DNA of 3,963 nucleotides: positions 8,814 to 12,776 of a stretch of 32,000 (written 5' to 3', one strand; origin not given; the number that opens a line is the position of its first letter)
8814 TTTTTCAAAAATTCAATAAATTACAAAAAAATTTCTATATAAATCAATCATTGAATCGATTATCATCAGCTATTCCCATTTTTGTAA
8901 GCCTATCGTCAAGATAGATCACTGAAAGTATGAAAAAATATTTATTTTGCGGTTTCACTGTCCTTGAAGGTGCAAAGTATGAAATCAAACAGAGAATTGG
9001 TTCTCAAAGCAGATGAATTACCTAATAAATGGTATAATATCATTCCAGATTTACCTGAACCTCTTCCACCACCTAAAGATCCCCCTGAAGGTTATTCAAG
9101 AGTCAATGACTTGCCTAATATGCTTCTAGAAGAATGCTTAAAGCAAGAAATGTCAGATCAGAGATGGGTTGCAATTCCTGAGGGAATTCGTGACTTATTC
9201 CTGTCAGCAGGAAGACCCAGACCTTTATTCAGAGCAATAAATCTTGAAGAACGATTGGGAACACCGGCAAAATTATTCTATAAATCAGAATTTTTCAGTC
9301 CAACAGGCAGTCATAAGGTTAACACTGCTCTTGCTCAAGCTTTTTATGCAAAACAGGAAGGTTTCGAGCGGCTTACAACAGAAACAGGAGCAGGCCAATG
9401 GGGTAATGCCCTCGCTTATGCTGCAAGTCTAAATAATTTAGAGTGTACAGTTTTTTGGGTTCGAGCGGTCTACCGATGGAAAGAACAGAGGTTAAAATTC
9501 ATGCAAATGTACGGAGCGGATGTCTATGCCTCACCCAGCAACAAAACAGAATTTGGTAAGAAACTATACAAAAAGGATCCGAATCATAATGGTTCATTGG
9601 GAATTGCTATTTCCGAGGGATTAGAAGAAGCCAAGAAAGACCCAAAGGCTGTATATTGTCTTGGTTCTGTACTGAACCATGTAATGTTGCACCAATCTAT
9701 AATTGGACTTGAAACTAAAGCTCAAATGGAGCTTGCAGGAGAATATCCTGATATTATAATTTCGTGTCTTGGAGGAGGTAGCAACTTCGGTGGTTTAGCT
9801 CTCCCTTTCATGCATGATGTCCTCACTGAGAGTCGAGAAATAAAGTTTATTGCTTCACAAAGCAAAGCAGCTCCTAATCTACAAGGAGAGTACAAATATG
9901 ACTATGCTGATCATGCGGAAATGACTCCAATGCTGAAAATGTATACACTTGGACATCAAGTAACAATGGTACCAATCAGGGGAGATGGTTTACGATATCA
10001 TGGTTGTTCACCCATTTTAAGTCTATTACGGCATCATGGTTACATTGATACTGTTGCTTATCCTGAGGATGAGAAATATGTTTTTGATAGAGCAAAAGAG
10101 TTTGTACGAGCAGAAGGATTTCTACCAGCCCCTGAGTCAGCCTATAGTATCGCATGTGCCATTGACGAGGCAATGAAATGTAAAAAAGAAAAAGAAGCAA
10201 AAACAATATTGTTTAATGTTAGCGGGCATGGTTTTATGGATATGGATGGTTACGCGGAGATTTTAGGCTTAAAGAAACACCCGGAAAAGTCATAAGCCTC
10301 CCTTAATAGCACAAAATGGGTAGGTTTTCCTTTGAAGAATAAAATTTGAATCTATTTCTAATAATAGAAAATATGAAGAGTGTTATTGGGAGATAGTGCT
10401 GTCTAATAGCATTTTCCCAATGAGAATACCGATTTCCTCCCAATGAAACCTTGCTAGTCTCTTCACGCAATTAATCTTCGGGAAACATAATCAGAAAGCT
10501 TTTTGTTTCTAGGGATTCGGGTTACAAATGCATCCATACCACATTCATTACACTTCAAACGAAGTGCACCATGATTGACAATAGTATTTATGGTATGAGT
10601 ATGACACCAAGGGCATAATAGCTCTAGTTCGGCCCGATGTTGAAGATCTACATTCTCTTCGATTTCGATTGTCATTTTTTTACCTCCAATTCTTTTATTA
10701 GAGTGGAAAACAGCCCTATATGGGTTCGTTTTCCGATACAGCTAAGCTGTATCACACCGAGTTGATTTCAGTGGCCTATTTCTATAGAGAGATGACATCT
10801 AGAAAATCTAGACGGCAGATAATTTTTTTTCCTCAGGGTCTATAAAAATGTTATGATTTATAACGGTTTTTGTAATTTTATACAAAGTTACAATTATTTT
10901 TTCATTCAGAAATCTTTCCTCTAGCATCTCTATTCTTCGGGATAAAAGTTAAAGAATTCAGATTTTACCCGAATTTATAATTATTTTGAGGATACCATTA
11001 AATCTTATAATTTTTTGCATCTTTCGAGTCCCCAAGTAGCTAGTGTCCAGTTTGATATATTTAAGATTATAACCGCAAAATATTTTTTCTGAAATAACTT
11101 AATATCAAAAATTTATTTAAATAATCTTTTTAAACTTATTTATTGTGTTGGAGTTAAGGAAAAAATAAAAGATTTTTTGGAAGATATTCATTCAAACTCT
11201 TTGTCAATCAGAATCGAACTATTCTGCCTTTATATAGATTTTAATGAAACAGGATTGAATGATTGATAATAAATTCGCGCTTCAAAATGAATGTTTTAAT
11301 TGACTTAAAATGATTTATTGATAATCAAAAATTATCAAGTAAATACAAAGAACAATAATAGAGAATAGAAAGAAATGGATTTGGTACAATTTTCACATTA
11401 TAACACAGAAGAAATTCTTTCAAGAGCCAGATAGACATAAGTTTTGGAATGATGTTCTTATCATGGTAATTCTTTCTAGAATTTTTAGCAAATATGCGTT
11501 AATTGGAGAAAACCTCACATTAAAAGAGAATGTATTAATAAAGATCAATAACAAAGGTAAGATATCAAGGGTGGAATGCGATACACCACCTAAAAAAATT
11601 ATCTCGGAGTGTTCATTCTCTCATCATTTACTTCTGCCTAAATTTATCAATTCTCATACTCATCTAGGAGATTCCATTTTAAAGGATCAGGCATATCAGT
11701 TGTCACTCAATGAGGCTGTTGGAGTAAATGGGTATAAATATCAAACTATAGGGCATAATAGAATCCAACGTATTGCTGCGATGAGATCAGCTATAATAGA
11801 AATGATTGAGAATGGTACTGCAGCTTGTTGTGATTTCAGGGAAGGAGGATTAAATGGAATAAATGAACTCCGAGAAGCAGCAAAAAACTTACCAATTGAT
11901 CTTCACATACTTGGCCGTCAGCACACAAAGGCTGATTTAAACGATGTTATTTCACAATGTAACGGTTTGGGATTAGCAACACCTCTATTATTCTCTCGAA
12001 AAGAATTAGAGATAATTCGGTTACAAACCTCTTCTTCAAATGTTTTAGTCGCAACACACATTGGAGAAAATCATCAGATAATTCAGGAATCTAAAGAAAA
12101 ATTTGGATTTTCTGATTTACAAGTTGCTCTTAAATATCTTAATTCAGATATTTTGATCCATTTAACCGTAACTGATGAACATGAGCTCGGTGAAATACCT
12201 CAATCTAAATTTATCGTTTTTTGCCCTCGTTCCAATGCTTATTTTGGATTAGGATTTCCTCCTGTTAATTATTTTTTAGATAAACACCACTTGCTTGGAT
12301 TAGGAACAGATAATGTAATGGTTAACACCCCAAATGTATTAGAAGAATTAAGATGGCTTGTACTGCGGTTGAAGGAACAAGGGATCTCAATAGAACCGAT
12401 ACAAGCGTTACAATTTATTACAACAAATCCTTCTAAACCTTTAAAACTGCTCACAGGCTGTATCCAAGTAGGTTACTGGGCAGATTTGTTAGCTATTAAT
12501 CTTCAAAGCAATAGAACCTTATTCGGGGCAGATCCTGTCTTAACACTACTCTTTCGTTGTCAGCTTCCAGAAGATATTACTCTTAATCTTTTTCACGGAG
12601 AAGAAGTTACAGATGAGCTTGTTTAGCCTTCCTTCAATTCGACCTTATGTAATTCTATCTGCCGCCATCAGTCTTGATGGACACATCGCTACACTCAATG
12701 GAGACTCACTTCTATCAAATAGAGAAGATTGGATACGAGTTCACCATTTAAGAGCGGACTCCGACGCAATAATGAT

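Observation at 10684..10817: Six-hairpin leader RNA that occludes the Shine-Dalgarno of a small Zn-ribbon gene: riboswitch/thermometer-like element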

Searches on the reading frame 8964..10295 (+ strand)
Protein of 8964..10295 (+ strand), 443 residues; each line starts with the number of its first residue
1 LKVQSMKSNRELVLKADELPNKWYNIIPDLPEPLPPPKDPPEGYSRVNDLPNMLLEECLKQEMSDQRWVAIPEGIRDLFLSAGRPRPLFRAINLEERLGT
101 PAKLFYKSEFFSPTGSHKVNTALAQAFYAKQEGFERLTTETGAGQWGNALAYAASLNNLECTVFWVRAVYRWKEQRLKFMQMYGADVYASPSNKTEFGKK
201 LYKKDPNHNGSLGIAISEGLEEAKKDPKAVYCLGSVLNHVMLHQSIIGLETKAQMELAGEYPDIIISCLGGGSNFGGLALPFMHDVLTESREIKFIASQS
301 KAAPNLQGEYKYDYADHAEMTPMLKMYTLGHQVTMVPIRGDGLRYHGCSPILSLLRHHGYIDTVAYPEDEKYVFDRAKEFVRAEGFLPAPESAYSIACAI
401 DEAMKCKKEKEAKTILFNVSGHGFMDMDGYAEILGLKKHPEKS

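Call 6: search_protein_families(library=pfam, proteins=[window:8964-10295:+], max_evalue=0.1)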
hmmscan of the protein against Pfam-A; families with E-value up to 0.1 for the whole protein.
window:8964-10295:+ (443 aa): 1 family
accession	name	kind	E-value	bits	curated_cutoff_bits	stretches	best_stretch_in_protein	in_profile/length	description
PF00291.31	PALP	-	1e-33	117.4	35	1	83-421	5-295/295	Pyridoxal-phosphate dependent enzyme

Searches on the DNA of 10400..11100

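Call 5: search_rna_families(source=window, start=10400, end=11100, threshold=evalue, max_evalue=10)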
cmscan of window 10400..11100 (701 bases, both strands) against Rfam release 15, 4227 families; matches with E-value up to 10: 8.
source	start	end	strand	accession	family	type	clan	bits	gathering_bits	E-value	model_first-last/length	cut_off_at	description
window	10888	10991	+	RF00471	snosnR48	Gene; snRNA; snoRNA; CD-box;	CL00066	25.8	60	1.1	1-105/105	no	Small nucleolar RNA snR48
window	10921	11005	-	RF02759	LasI_thermometer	Cis-reg; thermoregulator;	-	18.9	76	0.95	1-110/110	no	LasI 5' UTR ROSE like thermometer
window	10792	10878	+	RF02393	sau-59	Gene; sRNA;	-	18.5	80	8.8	1-128/128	no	Staphylococcus sRNA sau-59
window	10859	10927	-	RF01726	SAM-II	Cis-reg; riboswitch;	-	18.4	44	0.87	1-60/60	no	SAM-II riboswitch aptamer (SAM-II long loop)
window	10425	10504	-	RF01929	bxd_1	Gene; lncRNA;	-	17.7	75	0.21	1-86/86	no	Bithoraxoid conserved region 1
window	10967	11029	-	RF00150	SNORD42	Gene; snRNA; snoRNA; CD-box;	-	17.2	39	8.9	1-68/68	no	Small nucleolar RNA SNORD42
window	10637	10698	-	RF01461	rli24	Gene; sRNA;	-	14.6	100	6.5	23-86/158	no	Listeria sRNA rli22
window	11071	11100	-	RF00612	SNORD75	Gene; snRNA; snoRNA; CD-box;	-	12.7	50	6.3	31-62/62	5'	Small nucleolar RNA SNORD75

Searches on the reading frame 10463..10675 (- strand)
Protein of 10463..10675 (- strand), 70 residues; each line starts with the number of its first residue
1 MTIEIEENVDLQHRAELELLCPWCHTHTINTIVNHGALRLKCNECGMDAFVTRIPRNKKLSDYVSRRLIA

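Call 6: search_protein_families(library=pfam, proteins=[window:10463-10675:-], max_evalue=0.1)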
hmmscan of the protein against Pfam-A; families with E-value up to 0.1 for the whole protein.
window:10463-10675:- (70 aa): 5 families
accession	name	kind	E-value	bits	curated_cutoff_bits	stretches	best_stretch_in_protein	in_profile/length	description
PF00471.26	Ribosomal_L33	-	0.00047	20.9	25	0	39-58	4-23/47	Ribosomal protein L33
PF19769.4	CPxCG_zf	-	0.043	14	27.2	1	21-58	1-41/183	CPxCG-related zinc finger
PF14354.12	Lar_restr_allev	-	0.052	14.2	28.6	1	21-55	6-41/58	Restriction alleviation protein Lar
PF23547.1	Zn_ribbon_FGT1_1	-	0.063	13.3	27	0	17-27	19-29/35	FORGETTER1 first zinc ribbon domain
PF00935.25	Ribosomal_L44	-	0.095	13.5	25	0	37-60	51-73/76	Ribosomal protein L44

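Call 21: find_homologous_proteins(query=window:10466-10675:-, max_evalue=0.001)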
Query window:10466-10675:- (70 aa): 28 proteins with E <= 0.001 among 28 candidates. Only proteins of 38 to 123 residues were searched: fused or split forms outside these lengths cannot appear, so this answer is no evidence that the protein stands alone or is whole; lengths 'longer' or 'shorter' looks for them.
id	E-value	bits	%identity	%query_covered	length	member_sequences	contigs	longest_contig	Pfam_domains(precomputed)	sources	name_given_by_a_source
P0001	8.6e-40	151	96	100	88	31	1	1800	-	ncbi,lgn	-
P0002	6.7e-36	138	84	100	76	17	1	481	-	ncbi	-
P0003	1.2e-35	137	86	100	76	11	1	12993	-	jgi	jgi:hypothetical protein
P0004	1.8e-35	137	87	100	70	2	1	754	-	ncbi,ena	-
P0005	2.0e-35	137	86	99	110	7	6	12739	-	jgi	jgi:hypothetical protein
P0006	1.1e-34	134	83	100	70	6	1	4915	-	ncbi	ncbi:MAG: hypothetical protein ACTSPV_14620 [Candidatus Hodarchaeales archaeon]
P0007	1.6e-34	134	84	100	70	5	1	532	-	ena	-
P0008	8.5e-34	132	81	100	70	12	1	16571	-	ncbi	ncbi:MAG: hypothetical protein ACFFAU_10825 [Candidatus Hodarchaeota archaeon]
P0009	8.8e-34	132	81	100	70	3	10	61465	-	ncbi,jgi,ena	ncbi:MAG: hypothetical protein ACW98F_16890 [Candidatus Hodarchaeales archaeon]|jgi:ribosomal protei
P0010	1.8e-33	131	81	100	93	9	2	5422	-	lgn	-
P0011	3.1e-33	130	81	100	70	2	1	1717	-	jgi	jgi:ribosomal protein L44E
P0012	4.0e-33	129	81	100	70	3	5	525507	-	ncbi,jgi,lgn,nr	ncbi:MAG: hypothetical protein EAX86_07265 [Candidatus Heimdallarchaeota archaeon]|nr:hypothetical p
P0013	1.2e-32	128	81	100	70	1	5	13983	-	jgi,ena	jgi:hypothetical protein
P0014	3.4e-32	127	77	100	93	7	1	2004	-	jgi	jgi:hypothetical protein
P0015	3.4e-31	123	71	100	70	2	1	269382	-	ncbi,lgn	ncbi:MAG: hypothetical protein ACFFB5_09200 [Promethearchaeota archaeon]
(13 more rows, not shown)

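Call 41: search_solved_structures(query=window:10466-10675:-, max_evalue=10, show_alignments=3)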
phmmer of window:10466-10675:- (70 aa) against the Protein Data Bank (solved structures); distinct sequences matched with E-value up to 10: 18.
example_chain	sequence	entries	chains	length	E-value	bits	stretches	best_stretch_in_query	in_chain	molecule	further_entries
4v9j_B6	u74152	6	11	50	0.012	18.8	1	12-31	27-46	50S ribosomal protein L33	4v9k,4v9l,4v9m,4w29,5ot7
5a9z_Ac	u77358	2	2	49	0.013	18.7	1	11-31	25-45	50S ribosomal protein L33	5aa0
5zlu_y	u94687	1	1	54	0.013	18.7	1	11-31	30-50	50S ribosomal protein L33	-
4v90_B6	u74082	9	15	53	0.013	18.7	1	12-31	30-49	50S RIBOSOMAL PROTEIN L33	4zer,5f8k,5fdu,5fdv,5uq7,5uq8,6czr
10px_16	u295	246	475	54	0.013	18.7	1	12-31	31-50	50S ribosomal protein L33 | 50S ribosomal protein L34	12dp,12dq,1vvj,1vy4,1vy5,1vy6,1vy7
4v68_B6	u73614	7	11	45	0.016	18.4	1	12-31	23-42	50S ribosomal protein L33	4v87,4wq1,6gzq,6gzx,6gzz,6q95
4v83_B3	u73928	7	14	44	0.021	18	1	11-30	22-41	50S ribosomal protein L33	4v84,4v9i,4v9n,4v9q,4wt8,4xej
6eri_Ab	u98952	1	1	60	0.12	15.6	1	12-30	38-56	50S ribosomal protein L33, chloroplastic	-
5h1s_c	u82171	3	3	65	0.12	15.6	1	12-31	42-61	50S ribosomal protein L33, chloroplastic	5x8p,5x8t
4v61_B3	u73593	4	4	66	0.13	15.6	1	12-31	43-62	Ribosomal Protein L33 | 50S ribosomal protein L33, chloroplastic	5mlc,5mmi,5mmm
6sw9_W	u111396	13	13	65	0.17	15.2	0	32-47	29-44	30S ribosomal protein S27e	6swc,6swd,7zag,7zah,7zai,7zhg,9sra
4v4n_Aj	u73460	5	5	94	0.22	14.8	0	15-32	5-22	50S ribosomal protein L44E | Large ribosomal subunit protein eL42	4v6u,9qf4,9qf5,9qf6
9e6q_Ah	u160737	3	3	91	0.72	13.2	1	17-40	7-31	eL42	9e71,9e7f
5le4_A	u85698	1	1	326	0.79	13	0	10-43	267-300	DD_D12_11_D12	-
4v8m_AW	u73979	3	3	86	1.1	12.6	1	17-46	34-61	40S RIBOSOMAL PROTEIN S27, PUTATIVE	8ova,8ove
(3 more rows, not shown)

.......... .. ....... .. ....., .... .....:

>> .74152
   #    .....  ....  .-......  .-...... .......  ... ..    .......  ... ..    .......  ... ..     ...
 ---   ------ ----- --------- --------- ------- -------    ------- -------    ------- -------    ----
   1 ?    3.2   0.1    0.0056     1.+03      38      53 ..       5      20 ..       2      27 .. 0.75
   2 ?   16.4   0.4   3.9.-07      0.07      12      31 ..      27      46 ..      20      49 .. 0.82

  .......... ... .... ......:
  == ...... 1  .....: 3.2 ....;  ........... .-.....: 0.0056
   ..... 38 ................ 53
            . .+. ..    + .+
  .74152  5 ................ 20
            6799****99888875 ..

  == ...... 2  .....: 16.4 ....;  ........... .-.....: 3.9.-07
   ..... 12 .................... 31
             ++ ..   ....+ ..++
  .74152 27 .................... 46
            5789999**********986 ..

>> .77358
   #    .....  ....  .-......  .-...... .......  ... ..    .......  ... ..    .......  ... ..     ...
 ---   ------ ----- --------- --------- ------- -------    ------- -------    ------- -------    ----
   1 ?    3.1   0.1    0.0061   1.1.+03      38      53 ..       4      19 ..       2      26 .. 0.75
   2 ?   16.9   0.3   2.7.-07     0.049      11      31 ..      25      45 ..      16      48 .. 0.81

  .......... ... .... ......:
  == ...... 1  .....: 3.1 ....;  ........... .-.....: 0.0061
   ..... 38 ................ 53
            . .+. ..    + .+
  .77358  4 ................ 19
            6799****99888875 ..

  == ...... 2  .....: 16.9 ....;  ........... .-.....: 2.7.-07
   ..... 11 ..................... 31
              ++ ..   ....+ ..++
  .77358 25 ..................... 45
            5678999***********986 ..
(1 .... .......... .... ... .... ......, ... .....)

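Call 53: predict_structure(alignment_id=A5)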
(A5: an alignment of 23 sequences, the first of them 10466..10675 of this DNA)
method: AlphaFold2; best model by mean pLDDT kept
length: 70 residues; sequences in the alignment: 23
mean_pLDDT: 61.6   pTM: 0.45
mean pLDDT of the five models: 61.6, 60.7, 59.5, 57.3, 56.1
residues with pLDDT >= 90: 0; 70-90: 27; 50-70: 25; < 50: 18
segments of 3 or more residues with pLDDT < 50: 1-16
pLDDT, mean of each block of 10 residues (from residue 1): 34 48 77 70 80 65 56
secondary structure, 60 per line:
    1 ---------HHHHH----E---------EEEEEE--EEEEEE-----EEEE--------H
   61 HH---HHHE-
elements in order: H10-14 E29-34 E37-42 E48-51

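Call 57: fold_search(model_id=the predicted structure, library=pdb)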
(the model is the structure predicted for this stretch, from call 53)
No match with E <= 0.001 here; weaker rows may still be real.
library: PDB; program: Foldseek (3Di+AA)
matches with E <= 10: 500; with E <= 0.001: 0
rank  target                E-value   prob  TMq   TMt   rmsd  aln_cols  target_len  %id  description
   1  5jb3_8                1.9e-02  0.98  0.41  0.24   5.6        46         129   15  Cryo-EM structure of a full archaeal ribosomal translation initiation complex in the P-REMOTE conformation (released 2016-11-30)
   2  8ram_M                3.6e-02  0.99  0.51  0.54   2.0        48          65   21  Structure of Sen1 bound RNA Polymerase II pre-termination complex (released 2024-10-30)
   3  8ppl_Is               5.4e-02  0.91  0.42  0.21   5.4        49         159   16  MERS-CoV Nsp1 bound to the human 43S pre-initiation complex (released 2023-10-18)
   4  8iue_V                6.1e-02  0.72  0.33  0.08   6.4        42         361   26  RNA polymerase III pre-initiation complex melting complex 1 (released 2023-05-24)
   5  8xrm_Q                6.1e-02  0.99  0.52  0.58   1.9        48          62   17  RNA polymerase II elongation complex with DSIF, SPT6, and ELOF1 transcribing genomic DNA extracted from human nuclei (released 2025-05-07)
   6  9rtt_b                7.5e-02  0.99  0.52  0.54   1.9        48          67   17  Activated Elongation Complex with IWS1 and ELOF1 (released 2025-09-03)
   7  2qmu_C                8.1e-02  0.92  0.41  0.24   5.6        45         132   16  Structure of an archaeal heterotrimeric initiation factor 2 reveals a nucleotide state between the GTP and the GDP sta (released 2007-11-06)
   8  8b3d_M                8.1e-02  0.99  0.53  0.57   2.0        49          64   16  Structure of the Pol II-TCR-ELOF1 complex. (released 2023-09-27)
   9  5xog_M                8.6e-02  0.99  0.52  0.56   2.0        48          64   17  RNA Polymerase II elongation complex bound with Spt5 KOW5 and Elf1 (released 2017-08-16)
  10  9nri_Bb               8.6e-02  0.89  0.46  0.37   5.5        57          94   21  Methanosarcina acetivorans 50S subunit obtained from acetate-grown cells (released 2025-09-24)
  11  8tpu_Ah               9.2e-02  0.75  0.41  0.36   6.4        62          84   13  Subtomogram averaged consensus structure of the malarial 80S ribosome in Plasmodium falciparum-infected human erythro (released 2024-08-14)
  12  6ir9_M                9.9e-02  0.99  0.52  0.56   2.0        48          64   14  RNA polymerase II elongation complex bound with Elf1 and Spt4/5, stalled at SHL(-1) of the nucleosome (released 2019-02-20)
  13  6zp4_4                1.2e-01  0.72  0.43  0.23   9.5        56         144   16  SARS-CoV-2 Nsp1 bound to a human 43S preinitiation ribosome complex - state 2 (released 2020-07-29)
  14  8oz0_H                1.4e-01  0.72  0.43  0.22   7.0        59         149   20  Structure of a human 48S translation initiation complex with eIF4F and eIF4A (released 2024-02-07)
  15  9fsr_J                1.6e-01  0.77  0.38  0.45   4.5        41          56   29  RNA Polymerase III Class III Open Mini Pre-initiation Complex 1 (OC1-mini) (released 2025-01-15)
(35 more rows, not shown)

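Call 58: search_protein_representatives(alignment_id=A5)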
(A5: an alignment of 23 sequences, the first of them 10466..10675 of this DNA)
Query: 23 sequences, 70 profile positions. Proteins with E-value up to 0.001 (for the whole library): 16; up to 1e-10: 5; up to 1e-30: 1. The best 16 are listed.
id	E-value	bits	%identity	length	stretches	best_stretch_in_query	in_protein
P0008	1.7e-41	156.0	-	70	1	1-70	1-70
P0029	2.9e-22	94.5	-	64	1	2-53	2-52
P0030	6.2e-16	74.2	-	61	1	18-62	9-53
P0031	2.7e-13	65.7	-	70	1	19-70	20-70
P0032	1.1e-12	63.8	-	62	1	16-70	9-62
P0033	3.4e-09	52.6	-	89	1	14-69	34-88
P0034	3.8e-09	52.4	-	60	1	17-70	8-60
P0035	1.5e-08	50.6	-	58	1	15-70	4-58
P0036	6.0e-08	48.6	-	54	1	18-56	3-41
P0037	4.0e-07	46.0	-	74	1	18-70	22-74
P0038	2.8e-06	43.3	-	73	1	20-69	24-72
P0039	3.3e-06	43.0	-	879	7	29-60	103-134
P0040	1.5e-05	40.9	-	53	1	19-65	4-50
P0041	5.9e-05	39.0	-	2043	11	6-36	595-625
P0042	2.0e-04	37.3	-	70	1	14-69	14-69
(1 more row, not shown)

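Call 61: find_encoding_contigs(protein=P0031, flank=1500, max_places=3)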
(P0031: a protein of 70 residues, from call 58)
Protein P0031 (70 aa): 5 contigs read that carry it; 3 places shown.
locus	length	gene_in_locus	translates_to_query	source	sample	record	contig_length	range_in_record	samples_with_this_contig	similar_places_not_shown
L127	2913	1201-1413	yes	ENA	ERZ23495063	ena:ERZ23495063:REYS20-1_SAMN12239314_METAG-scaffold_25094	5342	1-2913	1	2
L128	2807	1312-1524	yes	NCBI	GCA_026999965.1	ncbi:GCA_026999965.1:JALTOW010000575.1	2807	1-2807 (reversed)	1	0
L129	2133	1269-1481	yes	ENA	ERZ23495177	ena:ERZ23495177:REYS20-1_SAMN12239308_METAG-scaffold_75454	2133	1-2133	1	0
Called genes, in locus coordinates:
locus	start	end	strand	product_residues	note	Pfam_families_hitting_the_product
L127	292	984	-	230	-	PF01872:RibD_C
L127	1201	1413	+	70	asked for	-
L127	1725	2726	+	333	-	-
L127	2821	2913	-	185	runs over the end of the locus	PF00025:Arf, PF00071:Ras, PF08477:Roc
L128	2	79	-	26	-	?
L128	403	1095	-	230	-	PF01872:RibD_C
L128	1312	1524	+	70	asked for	-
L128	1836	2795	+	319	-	-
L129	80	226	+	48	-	-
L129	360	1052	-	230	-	PF01872:RibD_C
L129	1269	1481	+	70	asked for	-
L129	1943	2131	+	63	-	?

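Call 62: find_encoding_contigs(protein=P0032, flank=1500, max_places=3)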
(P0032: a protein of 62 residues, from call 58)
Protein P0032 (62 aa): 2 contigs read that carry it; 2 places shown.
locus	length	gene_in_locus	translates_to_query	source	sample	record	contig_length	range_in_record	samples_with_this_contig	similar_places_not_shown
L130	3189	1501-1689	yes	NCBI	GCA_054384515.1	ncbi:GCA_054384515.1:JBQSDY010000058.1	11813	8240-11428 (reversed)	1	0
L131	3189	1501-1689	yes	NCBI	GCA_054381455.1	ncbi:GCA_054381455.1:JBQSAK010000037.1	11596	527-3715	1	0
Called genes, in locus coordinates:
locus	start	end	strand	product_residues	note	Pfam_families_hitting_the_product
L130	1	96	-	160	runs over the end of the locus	PF01555:N6_N4_Mtase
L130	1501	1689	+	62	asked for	-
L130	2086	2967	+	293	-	PF01040:UbiA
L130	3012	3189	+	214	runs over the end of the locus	PF00702:Hydrolase, PF13419:HAD_2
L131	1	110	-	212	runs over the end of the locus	PF01555:N6_N4_Mtase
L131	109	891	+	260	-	PF00378:ECH_1, PF16113:ECH_2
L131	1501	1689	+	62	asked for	-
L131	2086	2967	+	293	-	PF01040:UbiA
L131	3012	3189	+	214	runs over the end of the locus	PF00702:Hydrolase, PF13419:HAD_2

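Call 63: find_encoding_contigs(protein=P0034, flank=1500, max_places=3)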
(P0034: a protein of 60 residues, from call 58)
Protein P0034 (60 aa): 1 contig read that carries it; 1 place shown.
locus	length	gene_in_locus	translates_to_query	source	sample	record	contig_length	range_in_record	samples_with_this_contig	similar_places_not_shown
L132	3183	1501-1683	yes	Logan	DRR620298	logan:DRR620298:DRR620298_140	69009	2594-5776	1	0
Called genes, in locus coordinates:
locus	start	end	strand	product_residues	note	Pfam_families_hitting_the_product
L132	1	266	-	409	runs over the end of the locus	PF02608:Bmp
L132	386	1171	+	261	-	PF00378:ECH_1, PF16113:ECH_2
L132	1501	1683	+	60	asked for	-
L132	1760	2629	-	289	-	PF01875:Memo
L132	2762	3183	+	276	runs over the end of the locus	-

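Call 64: find_encoding_contigs(protein=P0037, flank=1500, max_places=3)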
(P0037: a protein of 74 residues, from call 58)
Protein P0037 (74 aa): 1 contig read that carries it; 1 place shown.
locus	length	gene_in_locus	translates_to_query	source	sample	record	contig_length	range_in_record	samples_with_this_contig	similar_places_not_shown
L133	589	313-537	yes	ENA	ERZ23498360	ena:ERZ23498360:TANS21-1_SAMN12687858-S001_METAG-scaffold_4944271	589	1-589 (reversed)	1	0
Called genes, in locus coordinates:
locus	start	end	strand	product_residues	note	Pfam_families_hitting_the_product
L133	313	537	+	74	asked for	-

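Call 88: search_protein_families(library=pfam, proteins=[L127:292-984:-, L127:1725-2726:+], max_evalue=0.01)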
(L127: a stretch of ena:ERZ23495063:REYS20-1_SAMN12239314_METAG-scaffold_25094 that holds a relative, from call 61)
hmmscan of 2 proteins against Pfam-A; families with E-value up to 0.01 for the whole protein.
L127:292-984:- (230 aa): 1 family
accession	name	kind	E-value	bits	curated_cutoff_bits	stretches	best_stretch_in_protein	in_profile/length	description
PF01872.23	RibD_C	-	4.4e-51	173.9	24.1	1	6-221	1-197/197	RibD C-terminal domain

L127:1725-2726:+ (333 aa): 47 families (the best 25 are shown)
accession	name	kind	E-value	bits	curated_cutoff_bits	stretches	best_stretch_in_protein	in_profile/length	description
PF00038.26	Filament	-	3.5e-11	43.7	40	1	124-268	30-171/313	Intermediate filament protein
PF00261.25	Tropomyosin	-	3.8e-07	30.2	38.6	1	123-262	3-145/242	Tropomyosin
PF17675.6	APG6_N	-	6.8e-07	30.2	45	1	129-228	12-113/132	Apg6 coiled-coil region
PF05266.19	DUF724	-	3e-06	27.7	38.4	1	35-123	95-186/188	Protein of unknown function (DUF724)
PF13870.11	CCDC113_CCDC96_CC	-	3.5e-06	27.3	31.6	2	120-231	64-176/177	CCDC113/CCDC96, coiled-coil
PF05622.17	HOOK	-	3.7e-06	26.4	35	1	17-139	4-128/514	HOOK protein coiled-coil region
PF13851.11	GAS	-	6.2e-06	26.2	32.3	1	62-157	28-123/200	Growth-arrest specific micro-tubule binding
PF25450.1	Rab11-FIP3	-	1e-05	26.2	31.9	0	39-120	33-114/125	Rab11-FIP3-like domain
PF08614.16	ATG16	-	1.3e-05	26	33.7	1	121-190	76-145/200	Autophagy protein 16 (ATG16)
PF12325.13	TMF_TATA_bd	-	1.5e-05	25.5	29.1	0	85-169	16-100/115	TATA element modulatory factor 1 TATA binding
PF10473.14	CENP-F_leu_zip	-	1.8e-05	25.2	34.5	1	14-97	52-131/140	Leucine-rich repeats of kinetochore protein Cenp-F/LEK1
PF11932.13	DUF3450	-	2.2e-05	24.3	32.6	1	124-190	42-108/241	Protein of unknown function (DUF3450)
PF19220.6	Rod_CreS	-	2.4e-05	24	100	1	114-274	15-181/359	Crescentin, rod domain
PF08581.15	Tup_N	-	4e-05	24.3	28.7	1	126-197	4-75/77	Tup N-terminal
PF14662.11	KASH_CCD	-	4.2e-05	24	43.3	1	61-231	23-189/191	Coiled-coil region of CCDC155 or KASH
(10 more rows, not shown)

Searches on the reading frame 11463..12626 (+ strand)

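Call 6: search_protein_families(library=pfam, proteins=[window:11463-12626:+], max_evalue=0.1)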
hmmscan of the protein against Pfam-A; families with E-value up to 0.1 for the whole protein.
window:11463-12626:+ (387 aa): 2 families
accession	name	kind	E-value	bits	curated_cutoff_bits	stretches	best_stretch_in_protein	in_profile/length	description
PF01979.26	Amidohydro_1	-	1.8e-32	113.4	25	1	57-357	2-330/345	Amidohydrolase family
PF07969.17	Amidohydro_3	-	5.1e-06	26.7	29.7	1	264-346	355-445/472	Amidohydrolase family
